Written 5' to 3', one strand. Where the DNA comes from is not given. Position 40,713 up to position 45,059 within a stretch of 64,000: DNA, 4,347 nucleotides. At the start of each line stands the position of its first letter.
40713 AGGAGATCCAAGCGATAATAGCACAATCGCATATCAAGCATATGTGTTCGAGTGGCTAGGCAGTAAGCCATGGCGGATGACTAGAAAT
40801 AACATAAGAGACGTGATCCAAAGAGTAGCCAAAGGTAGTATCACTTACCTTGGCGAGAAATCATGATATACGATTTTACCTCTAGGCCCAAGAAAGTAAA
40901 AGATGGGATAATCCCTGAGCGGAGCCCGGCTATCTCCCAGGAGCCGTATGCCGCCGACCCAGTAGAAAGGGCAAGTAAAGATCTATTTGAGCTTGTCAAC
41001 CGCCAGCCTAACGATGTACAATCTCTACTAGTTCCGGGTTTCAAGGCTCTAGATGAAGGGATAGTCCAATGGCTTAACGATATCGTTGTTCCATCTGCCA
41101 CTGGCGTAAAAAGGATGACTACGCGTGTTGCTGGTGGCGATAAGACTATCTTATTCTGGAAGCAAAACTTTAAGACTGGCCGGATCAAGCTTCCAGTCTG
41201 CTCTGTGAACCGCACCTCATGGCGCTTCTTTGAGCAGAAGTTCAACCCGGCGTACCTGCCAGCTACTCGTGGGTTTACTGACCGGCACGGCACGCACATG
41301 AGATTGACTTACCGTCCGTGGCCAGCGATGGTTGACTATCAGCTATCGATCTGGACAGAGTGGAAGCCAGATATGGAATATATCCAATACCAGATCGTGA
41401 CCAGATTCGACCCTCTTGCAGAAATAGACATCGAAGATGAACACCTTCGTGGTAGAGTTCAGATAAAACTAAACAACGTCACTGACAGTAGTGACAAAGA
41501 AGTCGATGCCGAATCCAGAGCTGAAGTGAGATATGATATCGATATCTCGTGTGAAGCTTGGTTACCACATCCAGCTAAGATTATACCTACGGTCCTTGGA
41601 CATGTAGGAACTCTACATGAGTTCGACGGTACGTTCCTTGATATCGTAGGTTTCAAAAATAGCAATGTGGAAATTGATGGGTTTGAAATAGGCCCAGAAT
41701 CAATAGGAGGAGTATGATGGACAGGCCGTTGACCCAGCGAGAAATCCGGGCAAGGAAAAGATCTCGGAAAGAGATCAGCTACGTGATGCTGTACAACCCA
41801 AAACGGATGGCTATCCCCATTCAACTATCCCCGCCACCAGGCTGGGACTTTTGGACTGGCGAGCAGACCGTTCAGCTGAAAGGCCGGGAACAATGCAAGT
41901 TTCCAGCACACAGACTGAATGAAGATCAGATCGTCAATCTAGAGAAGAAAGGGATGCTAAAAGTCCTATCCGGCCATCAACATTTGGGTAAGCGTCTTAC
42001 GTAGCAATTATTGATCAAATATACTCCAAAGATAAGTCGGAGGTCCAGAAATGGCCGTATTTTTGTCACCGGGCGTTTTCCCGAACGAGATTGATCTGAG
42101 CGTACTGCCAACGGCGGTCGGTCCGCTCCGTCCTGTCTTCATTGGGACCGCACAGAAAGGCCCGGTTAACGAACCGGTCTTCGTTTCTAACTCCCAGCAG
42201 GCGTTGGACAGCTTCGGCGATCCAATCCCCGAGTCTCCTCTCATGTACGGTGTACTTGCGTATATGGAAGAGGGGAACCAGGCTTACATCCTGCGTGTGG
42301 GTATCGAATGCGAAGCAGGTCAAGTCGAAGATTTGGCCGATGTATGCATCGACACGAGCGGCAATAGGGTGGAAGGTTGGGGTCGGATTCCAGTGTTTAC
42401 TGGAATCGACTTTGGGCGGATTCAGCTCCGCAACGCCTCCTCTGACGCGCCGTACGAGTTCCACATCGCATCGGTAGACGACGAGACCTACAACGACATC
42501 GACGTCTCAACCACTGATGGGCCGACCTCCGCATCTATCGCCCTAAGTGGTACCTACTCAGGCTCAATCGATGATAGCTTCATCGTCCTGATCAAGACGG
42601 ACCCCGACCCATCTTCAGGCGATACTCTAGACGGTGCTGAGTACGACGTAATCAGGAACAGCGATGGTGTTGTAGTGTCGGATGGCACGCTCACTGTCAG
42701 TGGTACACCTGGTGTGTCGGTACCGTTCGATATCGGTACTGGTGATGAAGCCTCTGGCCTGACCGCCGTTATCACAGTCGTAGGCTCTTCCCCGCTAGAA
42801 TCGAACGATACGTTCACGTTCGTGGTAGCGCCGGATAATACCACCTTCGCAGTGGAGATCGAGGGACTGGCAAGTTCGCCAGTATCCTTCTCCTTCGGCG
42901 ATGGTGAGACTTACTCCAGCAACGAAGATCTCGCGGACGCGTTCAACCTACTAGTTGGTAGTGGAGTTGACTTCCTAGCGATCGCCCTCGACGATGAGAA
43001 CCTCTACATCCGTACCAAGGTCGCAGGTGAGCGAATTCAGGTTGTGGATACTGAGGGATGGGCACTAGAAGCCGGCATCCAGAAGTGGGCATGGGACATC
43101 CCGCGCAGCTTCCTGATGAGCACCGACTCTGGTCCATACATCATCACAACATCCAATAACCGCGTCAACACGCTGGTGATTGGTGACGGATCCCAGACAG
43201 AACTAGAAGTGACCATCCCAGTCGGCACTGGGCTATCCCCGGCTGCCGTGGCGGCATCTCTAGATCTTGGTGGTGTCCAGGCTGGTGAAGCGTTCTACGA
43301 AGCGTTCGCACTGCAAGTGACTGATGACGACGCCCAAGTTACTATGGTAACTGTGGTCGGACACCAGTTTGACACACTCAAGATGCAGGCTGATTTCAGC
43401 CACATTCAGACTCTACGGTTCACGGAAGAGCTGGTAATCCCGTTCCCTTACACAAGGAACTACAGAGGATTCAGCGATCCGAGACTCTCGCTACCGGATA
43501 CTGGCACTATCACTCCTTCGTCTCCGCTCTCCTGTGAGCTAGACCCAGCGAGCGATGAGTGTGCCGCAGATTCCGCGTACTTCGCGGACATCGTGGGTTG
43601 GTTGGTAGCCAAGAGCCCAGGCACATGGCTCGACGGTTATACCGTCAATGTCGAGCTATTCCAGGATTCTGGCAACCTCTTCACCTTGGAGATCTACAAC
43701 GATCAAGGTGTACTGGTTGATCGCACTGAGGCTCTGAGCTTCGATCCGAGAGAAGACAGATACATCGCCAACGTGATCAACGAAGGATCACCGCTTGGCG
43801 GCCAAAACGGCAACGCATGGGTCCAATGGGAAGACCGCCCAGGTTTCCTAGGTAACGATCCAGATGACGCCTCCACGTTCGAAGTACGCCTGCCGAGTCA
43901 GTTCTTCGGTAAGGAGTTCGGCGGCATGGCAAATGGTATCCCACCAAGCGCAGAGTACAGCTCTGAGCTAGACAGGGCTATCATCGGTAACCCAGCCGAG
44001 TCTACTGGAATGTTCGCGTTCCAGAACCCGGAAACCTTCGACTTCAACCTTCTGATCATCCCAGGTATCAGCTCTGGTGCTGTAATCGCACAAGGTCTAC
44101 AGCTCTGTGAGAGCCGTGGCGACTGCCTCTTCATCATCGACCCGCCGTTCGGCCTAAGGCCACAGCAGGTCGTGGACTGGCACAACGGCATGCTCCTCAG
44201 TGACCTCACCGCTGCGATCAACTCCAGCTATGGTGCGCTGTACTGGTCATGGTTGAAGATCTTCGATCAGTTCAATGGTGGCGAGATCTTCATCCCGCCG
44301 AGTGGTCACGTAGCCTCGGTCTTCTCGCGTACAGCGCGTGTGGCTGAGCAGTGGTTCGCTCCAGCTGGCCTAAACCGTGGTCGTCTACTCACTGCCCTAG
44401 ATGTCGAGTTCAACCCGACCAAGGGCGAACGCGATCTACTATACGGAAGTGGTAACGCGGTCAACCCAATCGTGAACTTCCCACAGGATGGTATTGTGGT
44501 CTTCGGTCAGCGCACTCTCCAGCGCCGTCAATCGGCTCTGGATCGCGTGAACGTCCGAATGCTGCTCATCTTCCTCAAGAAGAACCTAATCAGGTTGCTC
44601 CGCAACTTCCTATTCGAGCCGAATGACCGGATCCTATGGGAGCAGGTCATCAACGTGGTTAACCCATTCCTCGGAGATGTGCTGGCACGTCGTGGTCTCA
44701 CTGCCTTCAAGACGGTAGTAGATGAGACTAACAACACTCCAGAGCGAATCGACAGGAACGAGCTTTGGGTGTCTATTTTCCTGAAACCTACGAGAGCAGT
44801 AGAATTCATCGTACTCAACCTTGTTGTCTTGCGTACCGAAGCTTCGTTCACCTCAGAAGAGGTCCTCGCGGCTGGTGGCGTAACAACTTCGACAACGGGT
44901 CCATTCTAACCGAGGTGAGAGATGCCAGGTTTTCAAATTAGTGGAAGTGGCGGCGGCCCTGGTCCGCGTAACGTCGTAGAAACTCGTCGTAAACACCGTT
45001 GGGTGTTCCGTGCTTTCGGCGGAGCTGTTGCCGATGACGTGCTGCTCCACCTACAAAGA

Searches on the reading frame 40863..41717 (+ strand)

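Call 18: search_protein_families(library=pfam, proteins=[window:40863-41717:+], max_evalue=0.01)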
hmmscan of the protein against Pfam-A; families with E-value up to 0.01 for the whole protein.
window:40863-41717:+ (284 aa): 1 family
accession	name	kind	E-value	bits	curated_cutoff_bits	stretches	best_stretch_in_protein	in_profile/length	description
PF16724.11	T4-gp15_tss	-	5.2e-09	36.1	25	1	143-239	95-193/245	T4-like virus Myoviridae tail sheath stabiliser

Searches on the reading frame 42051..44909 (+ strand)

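Call 18: search_protein_families(library=pfam, proteins=[window:42051-44909:+], max_evalue=0.01)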
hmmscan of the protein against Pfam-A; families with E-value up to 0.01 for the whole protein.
window:42051-44909:+ (952 aa): 2 families
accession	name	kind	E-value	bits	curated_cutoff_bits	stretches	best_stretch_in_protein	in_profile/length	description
PF04984.19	Phage_sheath_1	-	3.2e-11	43.8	31.4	1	656-823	11-168/168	Phage tail sheath protein subtilisin-like domain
PF17482.7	Phage_sheath_1C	-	1.3e-06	28.8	26.9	1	828-925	4-102/104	Phage tail sheath C-terminal domain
